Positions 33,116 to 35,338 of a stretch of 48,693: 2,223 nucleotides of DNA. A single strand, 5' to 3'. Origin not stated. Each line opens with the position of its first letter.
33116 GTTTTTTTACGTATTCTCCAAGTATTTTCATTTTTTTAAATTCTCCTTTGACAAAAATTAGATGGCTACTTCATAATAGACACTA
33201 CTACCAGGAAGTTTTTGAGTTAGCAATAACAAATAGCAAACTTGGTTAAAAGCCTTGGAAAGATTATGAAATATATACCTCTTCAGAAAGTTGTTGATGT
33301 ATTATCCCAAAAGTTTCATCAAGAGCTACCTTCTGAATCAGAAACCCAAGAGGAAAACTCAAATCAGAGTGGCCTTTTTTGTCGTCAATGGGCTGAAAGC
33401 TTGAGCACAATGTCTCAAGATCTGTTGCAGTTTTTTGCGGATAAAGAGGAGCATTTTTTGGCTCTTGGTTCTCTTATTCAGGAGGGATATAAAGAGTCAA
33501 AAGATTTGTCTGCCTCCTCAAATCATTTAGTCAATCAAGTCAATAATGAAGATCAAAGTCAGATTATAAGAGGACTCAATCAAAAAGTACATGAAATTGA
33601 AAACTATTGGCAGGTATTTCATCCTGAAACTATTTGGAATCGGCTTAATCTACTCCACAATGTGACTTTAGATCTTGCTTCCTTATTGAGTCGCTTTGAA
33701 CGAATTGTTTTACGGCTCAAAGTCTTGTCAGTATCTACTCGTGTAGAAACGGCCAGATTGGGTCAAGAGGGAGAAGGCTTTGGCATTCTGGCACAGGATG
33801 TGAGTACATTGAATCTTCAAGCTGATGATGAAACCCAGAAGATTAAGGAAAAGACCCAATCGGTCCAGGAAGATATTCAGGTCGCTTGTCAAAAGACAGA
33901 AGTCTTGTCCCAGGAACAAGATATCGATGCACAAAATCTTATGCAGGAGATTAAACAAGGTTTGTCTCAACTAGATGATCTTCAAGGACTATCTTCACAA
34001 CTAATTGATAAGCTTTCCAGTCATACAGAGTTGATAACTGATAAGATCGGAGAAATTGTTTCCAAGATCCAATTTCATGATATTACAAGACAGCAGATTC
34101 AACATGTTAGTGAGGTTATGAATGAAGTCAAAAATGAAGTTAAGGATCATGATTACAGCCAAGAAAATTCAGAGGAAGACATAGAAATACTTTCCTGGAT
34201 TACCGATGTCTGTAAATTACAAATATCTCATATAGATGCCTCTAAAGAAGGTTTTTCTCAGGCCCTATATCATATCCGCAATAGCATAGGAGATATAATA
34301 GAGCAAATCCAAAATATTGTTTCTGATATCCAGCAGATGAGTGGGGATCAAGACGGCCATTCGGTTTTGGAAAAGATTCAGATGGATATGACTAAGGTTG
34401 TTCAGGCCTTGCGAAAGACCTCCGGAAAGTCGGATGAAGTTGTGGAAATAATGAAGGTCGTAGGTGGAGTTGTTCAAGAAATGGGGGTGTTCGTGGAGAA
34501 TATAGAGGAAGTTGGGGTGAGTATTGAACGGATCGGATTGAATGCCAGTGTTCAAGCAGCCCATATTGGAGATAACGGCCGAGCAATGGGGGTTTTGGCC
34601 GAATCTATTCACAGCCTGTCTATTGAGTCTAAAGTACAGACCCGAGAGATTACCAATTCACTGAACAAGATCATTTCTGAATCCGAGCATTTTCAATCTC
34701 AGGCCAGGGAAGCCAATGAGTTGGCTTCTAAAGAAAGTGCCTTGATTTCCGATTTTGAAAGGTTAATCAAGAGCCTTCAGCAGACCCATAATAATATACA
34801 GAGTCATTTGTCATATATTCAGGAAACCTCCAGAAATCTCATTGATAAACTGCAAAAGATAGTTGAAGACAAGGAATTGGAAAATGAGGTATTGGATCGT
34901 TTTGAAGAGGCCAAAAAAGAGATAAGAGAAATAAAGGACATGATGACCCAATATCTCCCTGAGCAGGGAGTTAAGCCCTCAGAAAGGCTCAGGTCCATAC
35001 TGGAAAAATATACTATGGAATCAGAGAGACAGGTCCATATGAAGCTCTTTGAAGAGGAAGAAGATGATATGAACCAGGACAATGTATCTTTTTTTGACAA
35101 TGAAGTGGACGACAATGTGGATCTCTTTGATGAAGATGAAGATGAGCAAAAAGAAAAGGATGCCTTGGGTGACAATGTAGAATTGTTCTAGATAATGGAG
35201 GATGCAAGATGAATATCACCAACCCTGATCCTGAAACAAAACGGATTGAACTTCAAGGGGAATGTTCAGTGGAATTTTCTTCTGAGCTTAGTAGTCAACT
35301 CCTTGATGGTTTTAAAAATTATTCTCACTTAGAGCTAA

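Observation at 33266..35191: Soluble chemoreceptor-like protein with two signalling-tip motifs, a CheZ-type FxD[IL]TxQ motif and three C-terminal DNVx[FL]F repeats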

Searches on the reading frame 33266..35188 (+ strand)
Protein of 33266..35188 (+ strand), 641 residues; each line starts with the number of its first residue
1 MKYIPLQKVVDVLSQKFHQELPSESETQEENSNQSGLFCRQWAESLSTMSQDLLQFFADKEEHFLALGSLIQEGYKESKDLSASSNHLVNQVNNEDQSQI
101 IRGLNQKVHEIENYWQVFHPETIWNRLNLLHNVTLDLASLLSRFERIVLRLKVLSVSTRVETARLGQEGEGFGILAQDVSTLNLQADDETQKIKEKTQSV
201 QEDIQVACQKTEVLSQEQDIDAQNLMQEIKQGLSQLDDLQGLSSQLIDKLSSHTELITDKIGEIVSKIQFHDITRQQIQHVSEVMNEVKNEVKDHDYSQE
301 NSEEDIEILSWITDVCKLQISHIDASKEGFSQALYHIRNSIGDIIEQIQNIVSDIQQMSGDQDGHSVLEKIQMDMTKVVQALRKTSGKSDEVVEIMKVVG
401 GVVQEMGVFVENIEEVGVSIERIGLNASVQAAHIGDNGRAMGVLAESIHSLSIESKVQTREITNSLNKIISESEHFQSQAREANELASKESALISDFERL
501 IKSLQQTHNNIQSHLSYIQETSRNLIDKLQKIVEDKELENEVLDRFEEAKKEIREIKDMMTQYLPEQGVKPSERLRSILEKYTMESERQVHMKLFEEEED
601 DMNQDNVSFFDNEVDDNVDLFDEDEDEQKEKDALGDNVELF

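Call 3: search_protein_families(library=pfam, proteins=[window:33266-35188:+], max_evalue=1)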
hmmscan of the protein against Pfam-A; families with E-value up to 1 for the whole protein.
window:33266-35188:+ (641 aa): 8 families
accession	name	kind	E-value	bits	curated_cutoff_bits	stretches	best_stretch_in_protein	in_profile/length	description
PF00015.26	MCPsignal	-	3.8e-17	63.1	34.6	2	388-533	17-162/172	Methyl-accepting chemotaxis protein (MCP) signalling domain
PF11932.13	DUF3450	-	0.0011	18.8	32.6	1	458-587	31-158/241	Protein of unknown function (DUF3450)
PF07201.16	HrpJ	-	0.0028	18.4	25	1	44-105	61-122/166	HrpJ-like domain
PF06812.17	ImpA_N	-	0.012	16.2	26.9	1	53-122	35-102/119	ImpA, N-terminal, type VI secretion system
PF04632.18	FUSC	-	0.15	11.1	30.9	0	465-561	203-295/660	Fusaric acid resistance protein family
PF09686.15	Plasmid_RAQPRD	-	0.2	12.3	23.1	1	465-524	8-68/76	Plasmid protein of unknown function (Plasmid_RAQPRD)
PF06103.16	DUF948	-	0.58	10.8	37.2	1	496-551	23-78/89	Bacterial protein of unknown function (DUF948)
PF19262.4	DUF5905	-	0.9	10.4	25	1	312-385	8-83/108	Family of unknown function (DUF5905)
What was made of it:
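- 33266..35191 (+): Gene X: 641-aa soluble protein with two chemoreceptor-type hairpins (an alternative TTG start lies at 33242). Pfam MCPsignal 63 bits, two stretches (call 3).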

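Call 4: search_protein_families(library=ncbifam, proteins=[window:33266-35188:+], max_evalue=1)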
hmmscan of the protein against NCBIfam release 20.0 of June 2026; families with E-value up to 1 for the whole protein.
window:33266-35188:+ (641 aa): 15 families
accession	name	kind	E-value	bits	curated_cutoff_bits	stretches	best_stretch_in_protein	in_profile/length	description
NF011615.0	PRK15041.1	equivalog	1.5e-09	37.1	947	2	387-471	342-426/554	methyl-accepting chemotaxis protein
NF047851.1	MCPCitTducer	equivalog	1.2e-08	34.5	900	2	137-266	360-481/553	methyl-accepting chemotaxis citrate transducer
NF011622.0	PRK15048.1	equivalog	7.2e-08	32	900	2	387-471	339-424/553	methyl-accepting chemotaxis protein II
NF007309.0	PRK09793.1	equivalog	1.5e-07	30.8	903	2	386-471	337-426/533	methyl-accepting chemotaxis protein IV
NF058645.1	MCPCtpMPsAe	equivalog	0.00011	21.1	900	2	143-210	394-461/558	methyl-accepting chemotaxis protein CtpM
TIGR02168.1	SMC_prok_B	equivalog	0.00075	17.3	567.35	1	175-424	747-987/1181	chromosome segregation protein SMC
TIGR02169.1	SMC_prok_A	equivalog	0.0012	16.6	729.4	1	135-416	689-974/1165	chromosome segregation protein SMC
NF003034.1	PRK03918.1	equivalog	0.002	16.1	700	2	188-422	165-395/878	DNA double-strand break repair ATPase Rad50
NF033542.1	transpos_IS110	equivalog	0.0035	16.5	140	1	498-578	131-225/343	IS110 family RNA-guided transposase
NF008412.0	PRK11235.1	equivalog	0.027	14.7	96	1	555-601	11-57/80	type II toxin-antitoxin system RelB/DinJ family antitoxin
NF041847.1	transduc_aer2_vibrio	equivalog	0.028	12.6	1200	2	394-576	586-765/804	aerotaxis transducer Aer2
NF001779.0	PRK00513.2-5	equivalog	0.058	12.9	486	1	107-170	58-122/250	septum site-determining protein MinC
TIGR03290.1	CoB_CoM_SS_C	equivalog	0.12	12.3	160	1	373-433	62-122/144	CoB--CoM heterodisulfide reductase subunit C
NF041035.1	Rad50_Halo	equivalog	0.37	9.1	1000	1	175-634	256-710/883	DNA double-strand break repair ATPase Rad50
TIGR02418.1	acolac_catab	equivalog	0.59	8.5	551.1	1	317-405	286-374/539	acetolactate synthase AlsS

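Call 5: find_homologous_proteins(query=window:33266-35188:+)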
Query window:33266-35188:+ (641 aa): 68 proteins with E <= 0.001 among 8000 candidates.
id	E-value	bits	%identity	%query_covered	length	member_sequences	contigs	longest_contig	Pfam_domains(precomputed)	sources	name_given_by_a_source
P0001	0.0e+0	1348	100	100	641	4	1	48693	PF00015.27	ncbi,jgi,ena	-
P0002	8.8e-124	433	61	56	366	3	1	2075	PF00015.27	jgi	jgi:methyl-accepting chemotaxis protein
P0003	4.3e-91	325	32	95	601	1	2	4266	PF00015.27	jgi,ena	-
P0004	1.2e-69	254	31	94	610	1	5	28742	PF00015.27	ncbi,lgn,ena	-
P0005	1.7e-62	230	28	99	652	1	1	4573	PF00015.27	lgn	-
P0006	2.0e-51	194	27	94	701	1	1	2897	PF00015.27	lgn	-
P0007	6.7e-49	185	26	93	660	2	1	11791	PF00015.27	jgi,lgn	-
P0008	7.3e-49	185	25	92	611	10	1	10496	PF00015.27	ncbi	-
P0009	2.5e-48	183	28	94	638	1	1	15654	PF00015.27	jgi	jgi:methyl-accepting chemotaxis protein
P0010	6.9e-47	179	26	85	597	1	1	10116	PF00015.27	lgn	-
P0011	8.1e-46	175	26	91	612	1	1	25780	PF00015.27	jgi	jgi:methyl-accepting chemotaxis protein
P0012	2.3e-45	174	25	94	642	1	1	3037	PF00015.27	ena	-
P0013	5.7e-45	172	24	91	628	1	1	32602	PF00015.27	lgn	-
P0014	2.5e-44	170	26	94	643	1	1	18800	PF00015.27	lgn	-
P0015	2.7e-44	170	24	91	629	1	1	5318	PF00015.27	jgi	jgi:methyl-accepting chemotaxis protein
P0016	3.6e-44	170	25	94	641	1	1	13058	PF00015.27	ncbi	-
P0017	8.8e-44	168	23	91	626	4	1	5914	PF00015.27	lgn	-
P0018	6.7e-43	166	25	91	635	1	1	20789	PF00015.27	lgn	-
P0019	9.4e-43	165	26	92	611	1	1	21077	PF00015.27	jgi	-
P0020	1.3e-41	161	25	94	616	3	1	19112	PF00015.27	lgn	-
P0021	1.4e-41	161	25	91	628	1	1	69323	PF00015.27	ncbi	-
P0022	1.5e-41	161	23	91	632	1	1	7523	PF00015.27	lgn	-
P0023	1.7e-41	161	25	91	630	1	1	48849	PF00015.27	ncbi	ncbi:MAG: methyl-accepting chemotaxis protein [Thermodesulfobacteriota bacterium]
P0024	2.3e-41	160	24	92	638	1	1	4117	PF00015.27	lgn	-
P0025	2.4e-40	157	26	79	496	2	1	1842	PF00015.27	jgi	jgi:methyl-accepting chemotaxis protein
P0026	3.5e-39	153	27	79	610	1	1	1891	PF00015.27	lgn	-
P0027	7.6e-39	152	25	94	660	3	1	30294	PF00015.27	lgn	-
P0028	2.6e-38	150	24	94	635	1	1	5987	PF00015.27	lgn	-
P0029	1.3e-37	148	23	91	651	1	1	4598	PF00015.27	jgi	jgi:methyl-accepting chemotaxis protein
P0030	8.0e-37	145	24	89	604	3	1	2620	PF00015.27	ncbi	-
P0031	1.3e-35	141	26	73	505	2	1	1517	PF00015.27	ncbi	ncbi:MAG: hypothetical protein AAB264_04750, partial [Planctomycetota bacterium]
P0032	3.6e-35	140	24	94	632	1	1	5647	PF00015.27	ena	-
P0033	1.4e-34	138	25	83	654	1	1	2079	PF00015.27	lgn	-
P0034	2.3e-33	134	24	94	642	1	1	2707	PF00015.27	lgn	-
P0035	6.8e-32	129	24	94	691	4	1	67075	-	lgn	-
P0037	7.0e-31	126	25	78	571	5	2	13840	PF00015.27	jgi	jgi:methyl-accepting chemotaxis protein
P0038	3.4e-30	124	24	94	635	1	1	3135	PF00015.27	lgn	-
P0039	6.5e-30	123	27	76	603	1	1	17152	PF00015.27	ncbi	-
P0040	1.1e-29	122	25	83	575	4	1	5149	PF00015.27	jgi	jgi:hypothetical protein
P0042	8.1e-29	119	24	94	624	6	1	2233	PF00015.27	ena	-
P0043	1.1e-28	119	22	94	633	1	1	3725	PF00015.27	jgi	jgi:methyl-accepting chemotaxis protein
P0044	4.6e-28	117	25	70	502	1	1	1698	PF00015.27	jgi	jgi:methyl-accepting chemotaxis protein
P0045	9.4e-28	116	23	90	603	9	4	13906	PF00015.27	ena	-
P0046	1.1e-27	115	25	70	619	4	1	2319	PF00015.27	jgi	-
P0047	1.4e-27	115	25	78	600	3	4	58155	-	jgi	jgi:methyl-accepting chemotaxis protein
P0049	5.6e-27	113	25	70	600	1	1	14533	PF00015.27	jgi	jgi:methyl-accepting chemotaxis protein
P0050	1.7e-26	111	23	88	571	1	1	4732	PF00015.27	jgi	-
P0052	3.8e-26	110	24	80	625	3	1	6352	PF00015.27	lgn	-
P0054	2.2e-24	104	27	78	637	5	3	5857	PF00015.27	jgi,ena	-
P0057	2.8e-23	101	23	90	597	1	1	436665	PF00015.27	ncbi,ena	-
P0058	5.3e-23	100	22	94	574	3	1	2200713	-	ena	-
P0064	3.5e-16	77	24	61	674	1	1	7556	PF00015.27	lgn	-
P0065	2.3e-15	75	22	71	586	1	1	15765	PF00015.27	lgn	-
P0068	5.4e-4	37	28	23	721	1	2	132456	PF00015.27,PF00672.31,PF02743.25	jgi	-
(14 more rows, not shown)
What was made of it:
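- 33266..35191 (+): 67 homologues (call 5).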

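Call 16: search_solved_structures(query=A1, max_evalue=10, show_alignments=4)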
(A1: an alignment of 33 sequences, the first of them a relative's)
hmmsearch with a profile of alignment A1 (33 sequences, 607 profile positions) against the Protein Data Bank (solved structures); distinct sequences matched with E-value up to 10: 62 (the best 60 are shown).
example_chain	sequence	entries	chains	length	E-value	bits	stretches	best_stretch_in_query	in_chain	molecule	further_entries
2ch7_A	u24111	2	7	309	1.2e-21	79.9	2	321-563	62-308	METHYL-ACCEPTING CHEMOTAXIS PROTEIN | Methyl-accepting chemotaxis protein 2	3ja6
2ch7_B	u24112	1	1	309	2.7e-21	78.7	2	321-563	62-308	METHYL-ACCEPTING CHEMOTAXIS PROTEIN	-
3ja6_H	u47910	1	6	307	2.8e-21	78.6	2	321-563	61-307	Methyl-accepting chemotaxis protein 2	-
3g6b_A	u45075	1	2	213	2.1e-15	59.2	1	321-505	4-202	Methyl-accepting chemotaxis protein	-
3g67_A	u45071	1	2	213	6.5e-15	57.6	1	321-505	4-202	Methyl-accepting chemotaxis protein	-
31cj_A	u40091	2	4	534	9.4e-12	47.2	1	297-538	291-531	Aerotaxis receptor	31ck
4jpb_B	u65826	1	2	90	1.6e-11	46.5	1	374-456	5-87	Methyl-accepting chemotaxis protein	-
3ur1_C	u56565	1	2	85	2.8e-11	45.7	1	377-455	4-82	Methyl-accepting chemotaxis protein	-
6s18_A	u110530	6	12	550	3.5e-10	42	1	281-542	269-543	Aromatic acid chemoreceptor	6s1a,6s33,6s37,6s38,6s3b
1qu7_A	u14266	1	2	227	5.8e-10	41.3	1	370-538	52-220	METHYL-ACCEPTING CHEMOTAXIS PROTEIN I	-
3zx6_A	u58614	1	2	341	8.1e-10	40.8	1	371-553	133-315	HAMP, METHYL-ACCEPTING CHEMOTAXIS PROTEIN I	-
8c5v_I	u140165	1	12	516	5.3e-09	38.1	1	371-538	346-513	Methyl-accepting chemotaxis protein I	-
6s1k_E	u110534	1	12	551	7.2e-09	37.7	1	371-546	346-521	Methyl-accepting chemotaxis protein I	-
8qae_A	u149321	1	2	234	3.3e-06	28.9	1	308-511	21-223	sc-apCC-6-SLLA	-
8a3k_UNK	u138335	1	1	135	1.2e-05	27.1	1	312-404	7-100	sc-apCC-4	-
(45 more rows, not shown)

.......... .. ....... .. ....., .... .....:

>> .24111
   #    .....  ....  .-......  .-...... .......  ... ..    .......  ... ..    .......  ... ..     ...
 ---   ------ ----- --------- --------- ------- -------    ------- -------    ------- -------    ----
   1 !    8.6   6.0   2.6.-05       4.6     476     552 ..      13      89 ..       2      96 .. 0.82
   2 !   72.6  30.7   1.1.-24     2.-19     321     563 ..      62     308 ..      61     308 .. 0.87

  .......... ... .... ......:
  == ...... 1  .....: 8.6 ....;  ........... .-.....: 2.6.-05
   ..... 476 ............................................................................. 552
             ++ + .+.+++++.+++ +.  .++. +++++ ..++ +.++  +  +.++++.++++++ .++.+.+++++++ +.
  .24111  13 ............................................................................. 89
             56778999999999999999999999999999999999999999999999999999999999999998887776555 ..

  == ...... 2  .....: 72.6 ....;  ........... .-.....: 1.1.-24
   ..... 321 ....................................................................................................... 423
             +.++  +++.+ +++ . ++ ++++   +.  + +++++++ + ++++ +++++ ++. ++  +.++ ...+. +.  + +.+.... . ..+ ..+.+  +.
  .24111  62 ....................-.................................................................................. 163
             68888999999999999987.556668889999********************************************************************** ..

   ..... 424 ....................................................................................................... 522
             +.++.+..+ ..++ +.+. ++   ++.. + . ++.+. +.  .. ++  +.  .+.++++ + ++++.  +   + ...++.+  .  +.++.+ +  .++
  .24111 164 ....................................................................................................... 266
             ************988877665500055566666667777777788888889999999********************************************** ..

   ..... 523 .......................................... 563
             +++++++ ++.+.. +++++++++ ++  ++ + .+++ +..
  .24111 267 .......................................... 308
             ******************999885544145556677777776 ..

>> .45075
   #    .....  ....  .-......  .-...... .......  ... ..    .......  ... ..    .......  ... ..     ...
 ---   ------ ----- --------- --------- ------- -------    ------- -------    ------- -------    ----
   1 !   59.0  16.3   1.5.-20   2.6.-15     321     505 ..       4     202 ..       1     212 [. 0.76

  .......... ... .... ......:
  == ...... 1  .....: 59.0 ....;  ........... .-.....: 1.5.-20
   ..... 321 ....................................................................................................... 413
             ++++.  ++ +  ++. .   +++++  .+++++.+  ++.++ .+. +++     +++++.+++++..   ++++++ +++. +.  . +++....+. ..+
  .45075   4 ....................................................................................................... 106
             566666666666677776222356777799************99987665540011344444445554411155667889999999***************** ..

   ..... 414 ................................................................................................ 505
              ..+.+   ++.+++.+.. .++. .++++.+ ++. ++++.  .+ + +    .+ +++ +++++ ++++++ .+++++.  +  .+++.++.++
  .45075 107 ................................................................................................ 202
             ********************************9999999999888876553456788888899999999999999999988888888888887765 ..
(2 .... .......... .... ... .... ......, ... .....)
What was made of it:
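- On MCP signalling domain (PF00015): The family profile hits 2ch7 at E 1e-21 (call 16).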

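Call 17: list_cluster_members(proteins=[P0001, P0004, P0023, P0058])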
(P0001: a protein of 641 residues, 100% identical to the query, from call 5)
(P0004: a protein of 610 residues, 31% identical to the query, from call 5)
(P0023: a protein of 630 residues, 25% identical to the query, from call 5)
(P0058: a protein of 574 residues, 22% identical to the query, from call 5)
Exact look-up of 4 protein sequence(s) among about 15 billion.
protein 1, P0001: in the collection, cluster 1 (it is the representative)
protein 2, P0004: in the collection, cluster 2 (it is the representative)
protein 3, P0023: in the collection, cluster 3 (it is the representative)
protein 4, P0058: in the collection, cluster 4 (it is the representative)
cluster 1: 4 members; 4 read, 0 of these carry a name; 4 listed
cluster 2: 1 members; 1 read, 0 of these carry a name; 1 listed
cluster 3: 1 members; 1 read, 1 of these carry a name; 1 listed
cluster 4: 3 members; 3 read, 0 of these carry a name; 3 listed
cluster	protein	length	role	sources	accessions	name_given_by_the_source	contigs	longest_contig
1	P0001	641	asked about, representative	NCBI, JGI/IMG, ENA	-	-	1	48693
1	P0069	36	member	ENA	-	-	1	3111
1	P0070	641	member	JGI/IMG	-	-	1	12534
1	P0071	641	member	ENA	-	-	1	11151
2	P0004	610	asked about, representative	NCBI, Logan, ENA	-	-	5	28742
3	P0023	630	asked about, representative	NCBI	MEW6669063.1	MAG: methyl-accepting chemotaxis protein [Thermodesulfobacteriota bacterium]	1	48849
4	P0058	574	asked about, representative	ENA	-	-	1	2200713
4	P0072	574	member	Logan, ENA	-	-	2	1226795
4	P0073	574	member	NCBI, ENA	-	-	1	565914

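Call 21: find_encoding_contigs(protein=P0058, flank=10000, max_places=1)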
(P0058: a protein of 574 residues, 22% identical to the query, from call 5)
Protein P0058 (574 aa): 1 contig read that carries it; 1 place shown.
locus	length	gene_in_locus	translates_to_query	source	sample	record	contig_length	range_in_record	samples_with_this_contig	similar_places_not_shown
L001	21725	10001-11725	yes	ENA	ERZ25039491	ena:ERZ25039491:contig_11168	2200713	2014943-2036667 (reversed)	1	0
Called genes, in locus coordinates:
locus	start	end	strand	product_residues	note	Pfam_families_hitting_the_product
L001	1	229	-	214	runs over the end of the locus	PF01654:Cyt_bd_oxida_I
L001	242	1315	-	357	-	PF00033:Cytochrome_B, PF13631:Cytochrom_B_N_2, PF00032:Cytochrom_B_C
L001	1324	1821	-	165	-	PF00355:Rieske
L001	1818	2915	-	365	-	-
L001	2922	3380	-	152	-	PF02082:Rrf2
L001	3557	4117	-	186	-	PF04191:PEMT, PF04140:ICMT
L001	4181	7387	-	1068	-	PF13620:CarboxypepD_reg, PF25183:OMP_b-brl_4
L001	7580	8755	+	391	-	-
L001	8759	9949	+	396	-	-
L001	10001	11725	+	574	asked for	-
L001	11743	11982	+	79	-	-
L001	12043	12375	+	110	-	PF03551:PadR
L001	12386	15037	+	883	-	PF12704:MacB_PCD, PF02687:FtsX, PF12704:MacB_PCD, PF02687:FtsX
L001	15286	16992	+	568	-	PF01019:G_glu_transpept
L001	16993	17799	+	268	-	PF01061:ABC2_membrane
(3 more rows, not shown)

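Call 22: find_encoding_contigs(protein=P0021, flank=10000, max_places=1)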
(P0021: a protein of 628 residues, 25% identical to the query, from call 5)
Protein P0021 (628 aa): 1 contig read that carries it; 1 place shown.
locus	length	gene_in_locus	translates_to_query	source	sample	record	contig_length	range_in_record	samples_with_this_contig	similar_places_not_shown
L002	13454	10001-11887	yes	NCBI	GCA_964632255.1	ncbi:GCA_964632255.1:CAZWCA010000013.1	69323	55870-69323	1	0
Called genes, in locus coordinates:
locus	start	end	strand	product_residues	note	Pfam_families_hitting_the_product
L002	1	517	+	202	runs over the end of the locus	PF01739:CheR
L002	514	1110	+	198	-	PF00753:Lactamase_B, PF19583:ODP (faint)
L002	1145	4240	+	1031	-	PF00672:HAMP (faint), PF18947:HAMP_2, PF20117:DUF6507 (faint), PF18947:HAMP_2, PF00015:MCPsignal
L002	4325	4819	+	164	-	PF01584:CheW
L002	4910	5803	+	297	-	PF03705:CheR_N, PF01739:CheR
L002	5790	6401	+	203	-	PF03975:CheD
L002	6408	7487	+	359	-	PF00072:Response_reg, PF01339:CheB_methylest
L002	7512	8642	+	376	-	PF08447:PAS_3, PF13487:HD_5, PF01966:HD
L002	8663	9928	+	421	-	PF00072:Response_reg, PF13487:HD_5, PF01966:HD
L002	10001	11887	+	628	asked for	PF00015:MCPsignal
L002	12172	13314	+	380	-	PF13433:Peripla_BP_5, PF13458:Peripla_BP_6, PF01094:ANF_receptor, PF13407:Peripla_BP_4 (faint)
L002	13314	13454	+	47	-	?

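Call 23: find_encoding_contigs(protein=P0057, flank=10000, max_places=1)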
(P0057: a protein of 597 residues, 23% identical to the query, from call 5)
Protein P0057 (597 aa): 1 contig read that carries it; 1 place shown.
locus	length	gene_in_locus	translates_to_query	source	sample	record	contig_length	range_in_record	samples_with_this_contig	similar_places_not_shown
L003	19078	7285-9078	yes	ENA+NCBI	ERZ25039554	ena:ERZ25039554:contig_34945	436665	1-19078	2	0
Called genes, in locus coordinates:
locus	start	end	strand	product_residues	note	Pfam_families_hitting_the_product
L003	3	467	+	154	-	?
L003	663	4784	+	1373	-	PF02203:TarH, PF12729:4HB_MCP_1, PF00672:HAMP, PF18947:HAMP_2, PF18575:HAMP_N3, PF18947:HAMP_2, PF18575:HAMP_N3, PF18947:HAMP_2, +6 more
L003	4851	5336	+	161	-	PF01584:CheW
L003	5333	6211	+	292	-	PF03705:CheR_N, PF01739:CheR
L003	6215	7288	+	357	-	PF00072:Response_reg, PF01339:CheB_methylest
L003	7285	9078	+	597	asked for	PF00015:MCPsignal (weak)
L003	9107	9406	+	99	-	PF01740:STAS (weak), PF13466:STAS_2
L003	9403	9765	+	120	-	PF00072:Response_reg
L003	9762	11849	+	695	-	PF01627:Hpt, PF02895:H-kinase_dim, PF02518:HATPase_c, PF01584:CheW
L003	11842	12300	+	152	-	PF01814:Hemerythrin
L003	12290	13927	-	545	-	PF16586:DUF5060, PF13204:Apiosidase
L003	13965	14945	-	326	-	PF01408:GFO_IDH_MocA, PF22725:GFO_IDH_MocA_C3, PF02894:GFO_IDH_MocA_C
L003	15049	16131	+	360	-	PF03576:Peptidase_S58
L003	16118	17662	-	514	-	PF00884:Sulfatase (faint), PF01663:Phosphodiest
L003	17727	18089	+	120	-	-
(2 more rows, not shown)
